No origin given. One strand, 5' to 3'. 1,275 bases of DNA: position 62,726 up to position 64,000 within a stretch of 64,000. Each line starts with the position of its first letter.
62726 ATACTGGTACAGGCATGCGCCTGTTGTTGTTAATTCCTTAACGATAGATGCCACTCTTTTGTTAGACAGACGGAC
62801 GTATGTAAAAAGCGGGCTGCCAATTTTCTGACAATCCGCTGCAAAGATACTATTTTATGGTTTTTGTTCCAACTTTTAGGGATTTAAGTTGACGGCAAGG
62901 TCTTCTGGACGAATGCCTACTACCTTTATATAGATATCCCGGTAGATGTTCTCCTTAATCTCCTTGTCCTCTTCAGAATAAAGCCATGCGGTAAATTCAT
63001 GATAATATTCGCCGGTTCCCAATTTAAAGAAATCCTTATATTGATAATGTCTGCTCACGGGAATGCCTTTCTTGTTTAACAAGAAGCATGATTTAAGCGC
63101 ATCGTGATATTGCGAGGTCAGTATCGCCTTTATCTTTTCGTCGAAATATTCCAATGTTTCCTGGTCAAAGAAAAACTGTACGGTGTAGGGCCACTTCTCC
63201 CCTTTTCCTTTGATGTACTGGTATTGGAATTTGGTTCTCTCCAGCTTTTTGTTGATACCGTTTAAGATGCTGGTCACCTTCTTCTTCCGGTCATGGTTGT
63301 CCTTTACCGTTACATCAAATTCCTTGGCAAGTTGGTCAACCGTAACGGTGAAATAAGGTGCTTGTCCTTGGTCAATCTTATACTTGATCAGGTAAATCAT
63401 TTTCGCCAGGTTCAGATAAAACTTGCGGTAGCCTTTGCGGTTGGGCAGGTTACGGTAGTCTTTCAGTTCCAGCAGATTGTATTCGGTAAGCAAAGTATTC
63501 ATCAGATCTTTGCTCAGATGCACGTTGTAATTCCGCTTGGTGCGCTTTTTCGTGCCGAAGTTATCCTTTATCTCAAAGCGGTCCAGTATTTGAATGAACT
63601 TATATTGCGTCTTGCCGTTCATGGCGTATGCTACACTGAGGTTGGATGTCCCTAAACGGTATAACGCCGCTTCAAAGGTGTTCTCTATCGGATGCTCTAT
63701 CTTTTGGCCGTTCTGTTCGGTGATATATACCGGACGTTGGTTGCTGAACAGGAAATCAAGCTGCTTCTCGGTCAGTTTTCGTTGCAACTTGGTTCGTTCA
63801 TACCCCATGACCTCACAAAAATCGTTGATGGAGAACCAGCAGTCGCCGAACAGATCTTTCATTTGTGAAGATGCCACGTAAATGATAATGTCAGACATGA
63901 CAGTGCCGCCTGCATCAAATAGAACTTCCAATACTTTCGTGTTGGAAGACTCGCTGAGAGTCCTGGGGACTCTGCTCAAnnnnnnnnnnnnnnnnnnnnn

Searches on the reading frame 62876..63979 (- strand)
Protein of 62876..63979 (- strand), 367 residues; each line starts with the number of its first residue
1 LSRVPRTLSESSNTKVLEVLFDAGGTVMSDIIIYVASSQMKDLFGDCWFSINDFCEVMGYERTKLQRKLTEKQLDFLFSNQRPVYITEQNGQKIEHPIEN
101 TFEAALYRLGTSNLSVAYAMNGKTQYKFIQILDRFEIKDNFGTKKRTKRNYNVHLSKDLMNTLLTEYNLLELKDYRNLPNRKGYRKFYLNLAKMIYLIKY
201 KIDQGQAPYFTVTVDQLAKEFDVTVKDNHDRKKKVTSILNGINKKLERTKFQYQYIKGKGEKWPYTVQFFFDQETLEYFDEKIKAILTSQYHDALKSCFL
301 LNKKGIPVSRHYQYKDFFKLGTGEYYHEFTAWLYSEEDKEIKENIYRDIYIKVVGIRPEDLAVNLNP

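Call 6: search_protein_families(library=pfam, proteins=[window:62876-63979:-], max_evalue=1)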
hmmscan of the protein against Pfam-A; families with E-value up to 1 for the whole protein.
window:62876-63979:- (367 aa): 4 families
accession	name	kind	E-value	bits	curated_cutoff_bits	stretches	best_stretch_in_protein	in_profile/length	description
PF02498.22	Bro-N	-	0.00015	22.7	25.6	1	45-81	10-50/96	BRO family, N-terminal domain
PF13730.12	HTH_36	-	0.025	14.8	25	1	44-70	21-47/55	Helix-turn-helix domain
PF16359.11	RcsD_ABL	-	0.14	12.7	27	1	199-246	23-70/103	RcsD-ABL domain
PF04760.21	IF2_N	-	0.15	12.3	25.3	0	211-227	3-19/53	Translation initiation factor IF-2, N-terminal region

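Call 7: search_protein_families(library=ncbifam, proteins=[window:62876-63979:-], max_evalue=1)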
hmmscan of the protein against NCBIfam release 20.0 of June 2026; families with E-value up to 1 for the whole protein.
window:62876-63979:- (367 aa): 0 families
